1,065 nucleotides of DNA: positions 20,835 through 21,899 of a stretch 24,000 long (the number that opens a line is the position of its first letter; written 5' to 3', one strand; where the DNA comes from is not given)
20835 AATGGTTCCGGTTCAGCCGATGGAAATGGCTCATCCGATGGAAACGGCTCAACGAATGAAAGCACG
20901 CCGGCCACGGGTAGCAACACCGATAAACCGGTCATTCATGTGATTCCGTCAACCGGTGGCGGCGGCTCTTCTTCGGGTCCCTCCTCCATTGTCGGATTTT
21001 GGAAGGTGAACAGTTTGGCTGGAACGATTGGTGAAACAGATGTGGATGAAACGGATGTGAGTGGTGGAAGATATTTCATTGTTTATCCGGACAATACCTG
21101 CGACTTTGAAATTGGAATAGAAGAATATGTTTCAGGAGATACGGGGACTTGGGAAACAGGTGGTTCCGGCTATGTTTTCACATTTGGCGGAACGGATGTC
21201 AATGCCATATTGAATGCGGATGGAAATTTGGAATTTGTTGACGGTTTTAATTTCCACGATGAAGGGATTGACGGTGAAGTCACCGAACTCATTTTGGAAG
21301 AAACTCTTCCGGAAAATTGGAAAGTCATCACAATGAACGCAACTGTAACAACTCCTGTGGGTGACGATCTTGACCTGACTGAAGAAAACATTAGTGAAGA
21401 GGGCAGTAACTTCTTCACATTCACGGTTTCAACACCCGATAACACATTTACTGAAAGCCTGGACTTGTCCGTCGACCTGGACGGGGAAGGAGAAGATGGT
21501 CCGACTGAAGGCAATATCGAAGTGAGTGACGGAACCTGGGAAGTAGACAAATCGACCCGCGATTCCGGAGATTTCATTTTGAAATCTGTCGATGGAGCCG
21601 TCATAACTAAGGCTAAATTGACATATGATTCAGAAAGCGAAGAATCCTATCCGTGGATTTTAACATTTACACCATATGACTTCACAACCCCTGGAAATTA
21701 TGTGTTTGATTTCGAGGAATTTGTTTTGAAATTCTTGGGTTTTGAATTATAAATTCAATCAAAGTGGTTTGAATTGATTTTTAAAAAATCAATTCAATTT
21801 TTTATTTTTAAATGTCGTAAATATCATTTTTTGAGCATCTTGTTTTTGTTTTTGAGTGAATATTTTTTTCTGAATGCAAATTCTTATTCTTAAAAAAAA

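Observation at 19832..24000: Tandem array of an uncharacterised, rapidly diverging family of anchored, glycan-stalked extracellular proteins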

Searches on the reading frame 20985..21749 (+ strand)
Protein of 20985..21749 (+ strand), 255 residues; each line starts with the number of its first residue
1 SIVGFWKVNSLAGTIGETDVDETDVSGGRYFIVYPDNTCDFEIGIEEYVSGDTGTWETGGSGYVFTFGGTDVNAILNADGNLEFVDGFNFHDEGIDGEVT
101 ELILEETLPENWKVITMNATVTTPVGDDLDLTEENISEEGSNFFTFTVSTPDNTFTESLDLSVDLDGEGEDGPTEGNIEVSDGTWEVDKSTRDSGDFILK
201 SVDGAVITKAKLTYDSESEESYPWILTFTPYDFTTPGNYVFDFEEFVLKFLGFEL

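Call 30: find_homologous_proteins(query=A3, max_evalue=0.01)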
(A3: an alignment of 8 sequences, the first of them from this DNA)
Query A3 (8 sequences) (255 aa, profile of the alignment): 1 proteins with E <= 0.01 among 2792 candidates.
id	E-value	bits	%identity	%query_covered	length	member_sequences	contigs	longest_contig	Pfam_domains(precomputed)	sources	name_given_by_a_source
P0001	1.3e-64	236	100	100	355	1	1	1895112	-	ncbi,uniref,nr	ncbi:hypothetical protein [Methanolapillus ohkumae]|uniref:Uncharacterized protein n=1 Tax=Methanola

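Call 35: search_solved_structures(query=A3, max_evalue=10)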
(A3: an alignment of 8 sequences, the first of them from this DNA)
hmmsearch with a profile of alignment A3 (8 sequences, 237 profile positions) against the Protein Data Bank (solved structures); distinct sequences matched with E-value up to 10: 10.
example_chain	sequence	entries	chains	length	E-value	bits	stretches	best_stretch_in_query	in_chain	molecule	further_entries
1oo3_A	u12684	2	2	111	0.12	15.5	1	167-205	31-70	Phosphatidylinositol 3-kinase regulatory alpha subunit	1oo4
1fu5_A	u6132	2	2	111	0.12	15.4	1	167-204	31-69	PHOSPHATIDYLINOSITOL 3-KINASE REGULATORY ALPHA SUBUNIT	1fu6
3tnp_B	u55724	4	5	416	0.13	15.3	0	12-46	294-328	cAMP-dependent protein kinase type II-beta regulatory subunit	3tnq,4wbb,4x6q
1cx4_A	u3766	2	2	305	0.17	14.9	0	13-87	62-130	CAMP-DEPENDENT PROTEIN KINASE REGULATORY SUBUNIT TYPE II BETA | cAMP-dependent protein kinase type II-beta regulatory subunit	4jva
7rns_A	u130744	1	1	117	0.37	13.9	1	166-201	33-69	Isoform 2 of Phosphatidylinositol 3-kinase regulatory subunit alpha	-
2pna_A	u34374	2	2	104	0.37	13.9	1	167-202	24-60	PHOSPHATIDYLINOSITOL 3-KINASE P85-ALPHA SUBUNIT N-TERMINAL SH2 DOMAIN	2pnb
5gji_A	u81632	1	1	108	0.37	13.8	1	167-202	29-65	Phosphatidylinositol 3-kinase regulatory subunit alpha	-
2iug_A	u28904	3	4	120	0.43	13.6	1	167-201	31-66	PHOSPHATIDYLINOSITOL 3-KINASE REGULATORY ALPHA SUBUNIT | Phosphatidylinositol 3-kinase regulatory subunit alpha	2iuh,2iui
6wjf_C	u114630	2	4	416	0.46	13.5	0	13-81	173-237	cAMP-dependent protein kinase type II-beta regulatory subunit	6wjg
2rvf_A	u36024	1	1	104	0.97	12.5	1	168-207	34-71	Predicted protein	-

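Call 39: predict_structure(alignment_id=A4)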
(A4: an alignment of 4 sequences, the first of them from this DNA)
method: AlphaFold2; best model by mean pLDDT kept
length: 255 residues; sequences in the alignment: 4
mean_pLDDT: 67.8   pTM: 0.70
mean pLDDT of the five models: 67.8, 65.1, 64.8, 59.2, 58.6
residues with pLDDT >= 90: 34; 70-90: 92; 50-70: 81; < 50: 48
segments of 3 or more residues with pLDDT < 50: 140-183
pLDDT, mean of each block of 10 residues (from residue 1): 87 88 77 88 76 86 89 91 89 84 81 70 65 58 36 31 32 34 61 69 62 64 60 53 71 54
secondary structure, 60 per line:
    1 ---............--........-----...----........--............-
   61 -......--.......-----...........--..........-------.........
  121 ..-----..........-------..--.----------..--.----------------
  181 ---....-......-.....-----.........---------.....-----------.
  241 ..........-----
elements in order: E4-15 E18-21 E31-33 E38-45 E48-59 E62-67 E70-76 E82-92 E95-104 E112-122 E128-132 E184-187 H189-194 E196-200 E206-214 E224-228 E240-250

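Call 44: fold_search(model_id=the predicted structure, library=pdb)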
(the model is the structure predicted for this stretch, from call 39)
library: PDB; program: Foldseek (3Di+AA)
matches with E <= 10: 627; with E <= 0.001: 0
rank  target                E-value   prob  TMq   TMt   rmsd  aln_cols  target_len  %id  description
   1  2z4i_A                5.7e-03  0.94  0.21  0.28  21.4       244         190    9  Crystal structure of the Cpx pathway activator NlpE from Escherichia coli (released 2007-09-04)
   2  2z4h_A                1.7e-02  0.84  0.21  0.28  21.4       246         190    9  Crystal structure of the Cpx pathway activator NlpE from Escherichia coli (released 2007-09-04)
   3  5vx6_A                5.9e-02  0.20  0.17  0.20  13.3       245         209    7  Structure of Bacillus subtilis Inhibitor of motility (MotI/DgrA) (released 2017-11-22)
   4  2o62_A                6.2e-02  0.09  0.13  0.13  19.7       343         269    8  CRYSTAL STRUCTURE OF A PROTEIN WITH UNKNOWN FUNCTION FROM DUF3598 FAMILY (NPUN_R4044) FROM NOSTOC PUNCTIFORME PCC 7310 (released 2007-02-13)
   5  3bk5                  7.6e-02  0.11  0.13  0.14  18.9       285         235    8  Crystal structure of putative outer membrane lipoprotein-sorting protein domain from Vibrio parahaemolyticus (released 2008-02-05)
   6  9yx0_A                8.3e-02  0.44  0.17  0.09  16.0       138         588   14  Structure of the 3-methylcrotonyl-coenzyme A carboxylase from Mycobacterium smegmatis (released 2025-11-26)
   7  2o62_B                9.6e-02  0.15  0.18  0.18  19.0       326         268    9  CRYSTAL STRUCTURE OF A PROTEIN WITH UNKNOWN FUNCTION FROM DUF3598 FAMILY (NPUN_R4044) FROM NOSTOC PUNCTIFORME PCC 7310 (released 2007-02-13)
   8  5byp_A                1.0e-01  0.99  0.25  0.49   6.7       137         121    9  Crystal structure of an uncharacterized protein (BACEGG_01585) from Bacteroides eggerthii DSM 20697 at 2.60 A resoluti (released 2015-07-08)
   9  4ory_H                1.1e-01  0.91  0.23  0.34   6.5       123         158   10  Three-dimensional structure of the C65A-K59A double mutant of Human lipocalin-type Prostaglandin D Synthase holo, seco (released 2014-08-06)
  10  9dqd_B                1.1e-01  0.13  0.14  0.06  20.1       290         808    8  cryo-EM structure of human Cereblon/DDB1 in complex with a non-traditional CRBN binder (released 2024-12-25)
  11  3e0c                  1.4e-01  0.13  0.14  0.05  19.3       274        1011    6  Crystal Structure of DNA Damage-Binding protein 1(DDB1) (released 2008-09-16)
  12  8j4z_B                1.4e-01  0.30  0.17  0.08  18.0       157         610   11  Human 3-methylcrotonyl-CoA carboxylase in BCCP-CTS state with substrate (released 2024-04-24)
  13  3buu_B                1.5e-01  0.12  0.15  0.17  16.6       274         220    7  Crystal structure of LolA superfamily protein NE2245 from Nitrosomonas europaea (released 2008-01-22)
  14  6z2c_C                1.7e-01  0.87  0.25  0.34   6.5       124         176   11  Engineered lipocalin C3A5 in complex with a transition state analog (released 2021-05-26)
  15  3buu_A                1.8e-01  0.13  0.16  0.18  21.8       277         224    8  Crystal structure of LolA superfamily protein NE2245 from Nitrosomonas europaea (released 2008-01-22)
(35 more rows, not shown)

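Call 51: find_related_loci(query=A4, collection=metagenome_contigs, flank=8000)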
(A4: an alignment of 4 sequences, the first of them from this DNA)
Query A4 (255 aa) in metagenome_contigs; peptide patterns used: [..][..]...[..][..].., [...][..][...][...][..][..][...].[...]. (x = any residue, [..] = any of these).
297 stretches matched a pattern, but none encodes a relative of the query by tblastn (E <= 1e-3).
